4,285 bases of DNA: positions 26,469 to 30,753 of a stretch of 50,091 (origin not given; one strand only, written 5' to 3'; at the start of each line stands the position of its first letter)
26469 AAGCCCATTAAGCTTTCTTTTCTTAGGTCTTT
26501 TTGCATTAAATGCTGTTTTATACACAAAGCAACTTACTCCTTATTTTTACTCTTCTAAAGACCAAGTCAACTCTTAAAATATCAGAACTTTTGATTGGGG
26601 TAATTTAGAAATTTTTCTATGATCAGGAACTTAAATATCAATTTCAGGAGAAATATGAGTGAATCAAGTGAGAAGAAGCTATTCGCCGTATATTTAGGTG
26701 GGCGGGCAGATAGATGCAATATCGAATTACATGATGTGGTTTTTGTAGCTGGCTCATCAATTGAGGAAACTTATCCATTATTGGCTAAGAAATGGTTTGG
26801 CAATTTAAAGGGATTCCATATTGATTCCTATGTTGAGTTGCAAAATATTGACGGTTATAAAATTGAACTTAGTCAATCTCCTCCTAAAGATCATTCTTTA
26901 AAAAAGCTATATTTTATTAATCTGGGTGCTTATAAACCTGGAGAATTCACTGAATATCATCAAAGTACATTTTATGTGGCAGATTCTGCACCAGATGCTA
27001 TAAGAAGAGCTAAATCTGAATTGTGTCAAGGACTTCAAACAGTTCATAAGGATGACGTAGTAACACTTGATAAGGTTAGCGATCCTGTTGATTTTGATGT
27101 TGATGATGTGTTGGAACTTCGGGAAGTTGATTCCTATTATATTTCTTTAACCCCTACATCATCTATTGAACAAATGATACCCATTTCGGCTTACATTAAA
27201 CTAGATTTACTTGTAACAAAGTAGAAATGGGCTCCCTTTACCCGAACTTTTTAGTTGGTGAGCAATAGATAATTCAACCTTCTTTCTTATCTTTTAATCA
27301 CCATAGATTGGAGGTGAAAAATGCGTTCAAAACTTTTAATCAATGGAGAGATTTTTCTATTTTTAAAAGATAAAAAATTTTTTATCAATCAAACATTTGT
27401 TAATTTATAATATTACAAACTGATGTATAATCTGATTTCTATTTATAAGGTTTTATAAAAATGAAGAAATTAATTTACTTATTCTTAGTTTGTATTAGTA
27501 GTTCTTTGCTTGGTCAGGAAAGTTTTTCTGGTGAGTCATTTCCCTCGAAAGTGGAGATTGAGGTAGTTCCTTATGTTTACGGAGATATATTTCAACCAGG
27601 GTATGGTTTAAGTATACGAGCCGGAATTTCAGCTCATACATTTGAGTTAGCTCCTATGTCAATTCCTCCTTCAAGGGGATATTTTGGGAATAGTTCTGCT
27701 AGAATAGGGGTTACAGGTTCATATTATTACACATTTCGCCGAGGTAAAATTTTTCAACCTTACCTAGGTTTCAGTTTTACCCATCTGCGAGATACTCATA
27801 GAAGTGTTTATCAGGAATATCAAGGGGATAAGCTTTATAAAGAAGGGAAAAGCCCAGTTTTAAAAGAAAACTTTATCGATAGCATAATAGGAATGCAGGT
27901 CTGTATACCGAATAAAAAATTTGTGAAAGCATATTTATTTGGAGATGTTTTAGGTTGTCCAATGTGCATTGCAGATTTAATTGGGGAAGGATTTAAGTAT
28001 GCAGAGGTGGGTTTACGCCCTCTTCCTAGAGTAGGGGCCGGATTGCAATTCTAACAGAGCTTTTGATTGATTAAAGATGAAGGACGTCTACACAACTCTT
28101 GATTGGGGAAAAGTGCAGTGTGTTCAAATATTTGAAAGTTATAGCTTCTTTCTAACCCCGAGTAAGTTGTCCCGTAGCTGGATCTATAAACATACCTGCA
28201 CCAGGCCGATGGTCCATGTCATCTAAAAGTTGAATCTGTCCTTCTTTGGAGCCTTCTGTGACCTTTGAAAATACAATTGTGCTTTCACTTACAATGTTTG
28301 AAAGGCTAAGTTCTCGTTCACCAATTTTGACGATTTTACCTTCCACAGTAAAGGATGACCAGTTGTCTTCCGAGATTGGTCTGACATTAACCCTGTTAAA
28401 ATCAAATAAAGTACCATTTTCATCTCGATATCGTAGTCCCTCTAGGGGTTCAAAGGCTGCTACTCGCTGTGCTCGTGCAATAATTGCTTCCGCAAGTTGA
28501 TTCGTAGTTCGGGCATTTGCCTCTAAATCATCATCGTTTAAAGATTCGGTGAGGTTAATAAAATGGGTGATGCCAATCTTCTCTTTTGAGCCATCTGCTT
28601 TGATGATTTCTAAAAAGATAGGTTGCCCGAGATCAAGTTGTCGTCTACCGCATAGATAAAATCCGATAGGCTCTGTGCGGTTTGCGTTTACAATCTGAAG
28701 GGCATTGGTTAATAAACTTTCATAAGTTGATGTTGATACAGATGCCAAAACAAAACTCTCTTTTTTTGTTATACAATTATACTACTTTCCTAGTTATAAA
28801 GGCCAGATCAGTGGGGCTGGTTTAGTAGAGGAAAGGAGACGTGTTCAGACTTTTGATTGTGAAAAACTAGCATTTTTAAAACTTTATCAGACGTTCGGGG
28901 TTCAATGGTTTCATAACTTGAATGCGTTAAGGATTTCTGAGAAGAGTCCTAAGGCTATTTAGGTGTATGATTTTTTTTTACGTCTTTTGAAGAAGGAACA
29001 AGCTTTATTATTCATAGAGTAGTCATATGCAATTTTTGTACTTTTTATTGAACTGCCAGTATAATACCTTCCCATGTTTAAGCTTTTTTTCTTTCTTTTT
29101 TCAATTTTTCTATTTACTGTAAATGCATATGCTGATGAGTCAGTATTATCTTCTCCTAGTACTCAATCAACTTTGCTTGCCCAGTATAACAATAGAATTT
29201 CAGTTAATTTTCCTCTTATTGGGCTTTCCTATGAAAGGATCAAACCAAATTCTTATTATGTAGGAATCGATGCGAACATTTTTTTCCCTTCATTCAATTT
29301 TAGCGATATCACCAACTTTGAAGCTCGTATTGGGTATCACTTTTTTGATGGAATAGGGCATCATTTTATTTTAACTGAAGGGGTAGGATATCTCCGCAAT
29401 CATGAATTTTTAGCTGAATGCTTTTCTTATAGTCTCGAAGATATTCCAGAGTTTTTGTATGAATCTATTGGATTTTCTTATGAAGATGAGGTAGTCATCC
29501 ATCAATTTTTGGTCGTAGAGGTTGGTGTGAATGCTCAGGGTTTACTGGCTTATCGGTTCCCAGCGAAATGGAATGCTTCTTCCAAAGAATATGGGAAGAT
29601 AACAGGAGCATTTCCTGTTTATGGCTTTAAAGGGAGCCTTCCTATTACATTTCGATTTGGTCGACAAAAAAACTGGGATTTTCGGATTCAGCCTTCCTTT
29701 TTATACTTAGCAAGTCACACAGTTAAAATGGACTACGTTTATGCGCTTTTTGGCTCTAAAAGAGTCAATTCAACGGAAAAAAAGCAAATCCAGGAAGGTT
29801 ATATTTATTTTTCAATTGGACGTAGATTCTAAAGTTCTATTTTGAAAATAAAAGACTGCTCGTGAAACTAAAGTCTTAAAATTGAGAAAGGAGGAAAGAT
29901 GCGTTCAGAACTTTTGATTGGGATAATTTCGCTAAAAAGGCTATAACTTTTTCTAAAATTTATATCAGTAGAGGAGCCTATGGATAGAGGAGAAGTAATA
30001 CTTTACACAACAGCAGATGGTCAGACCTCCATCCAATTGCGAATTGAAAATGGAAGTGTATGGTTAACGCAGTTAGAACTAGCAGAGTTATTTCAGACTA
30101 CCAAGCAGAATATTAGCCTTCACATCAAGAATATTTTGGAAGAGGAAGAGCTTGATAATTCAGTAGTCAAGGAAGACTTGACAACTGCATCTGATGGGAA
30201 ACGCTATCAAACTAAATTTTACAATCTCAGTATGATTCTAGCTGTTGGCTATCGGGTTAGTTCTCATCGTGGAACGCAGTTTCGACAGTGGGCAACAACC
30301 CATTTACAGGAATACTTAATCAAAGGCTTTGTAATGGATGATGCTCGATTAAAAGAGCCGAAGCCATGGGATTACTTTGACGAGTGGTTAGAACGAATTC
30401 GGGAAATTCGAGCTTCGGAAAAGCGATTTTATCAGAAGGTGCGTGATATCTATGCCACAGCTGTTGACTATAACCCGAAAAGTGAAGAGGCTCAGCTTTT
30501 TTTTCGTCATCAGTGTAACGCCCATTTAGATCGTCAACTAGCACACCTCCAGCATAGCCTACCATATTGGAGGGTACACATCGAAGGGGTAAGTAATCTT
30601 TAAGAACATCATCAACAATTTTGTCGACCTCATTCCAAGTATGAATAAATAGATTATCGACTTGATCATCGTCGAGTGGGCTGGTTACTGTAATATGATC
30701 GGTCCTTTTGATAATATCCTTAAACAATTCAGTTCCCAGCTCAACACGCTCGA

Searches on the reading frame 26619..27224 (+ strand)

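Call 64: search_protein_families(library=pfam, proteins=[window:26619-27224:+], max_evalue=0.001)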
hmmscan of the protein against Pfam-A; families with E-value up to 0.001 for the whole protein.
window:26619-27224:+ (201 aa): 1 family
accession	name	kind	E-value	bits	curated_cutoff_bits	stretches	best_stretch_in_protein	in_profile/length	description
PF07566.17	DUF1543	-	1.4e-31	108.5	22.9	2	33-84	1-52/52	Domain of Unknown Function (DUF1543)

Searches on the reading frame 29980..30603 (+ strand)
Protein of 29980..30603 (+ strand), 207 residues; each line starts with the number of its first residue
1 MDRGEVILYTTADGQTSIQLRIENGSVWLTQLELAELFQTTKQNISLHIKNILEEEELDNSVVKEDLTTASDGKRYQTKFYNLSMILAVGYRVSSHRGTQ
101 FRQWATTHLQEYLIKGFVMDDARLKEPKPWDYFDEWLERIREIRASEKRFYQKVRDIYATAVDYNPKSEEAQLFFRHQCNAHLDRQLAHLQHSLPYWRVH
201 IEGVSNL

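Call 64: search_protein_families(library=pfam, proteins=[window:29980-30603:+], max_evalue=0.001)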
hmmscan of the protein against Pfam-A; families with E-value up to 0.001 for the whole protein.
window:29980-30603:+ (207 aa): 1 family
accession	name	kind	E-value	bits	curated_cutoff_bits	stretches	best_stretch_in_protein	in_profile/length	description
PF13310.11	Virulence_RhuM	-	1.9e-53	181.8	33.7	1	61-180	1-124/252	Virulence protein RhuM family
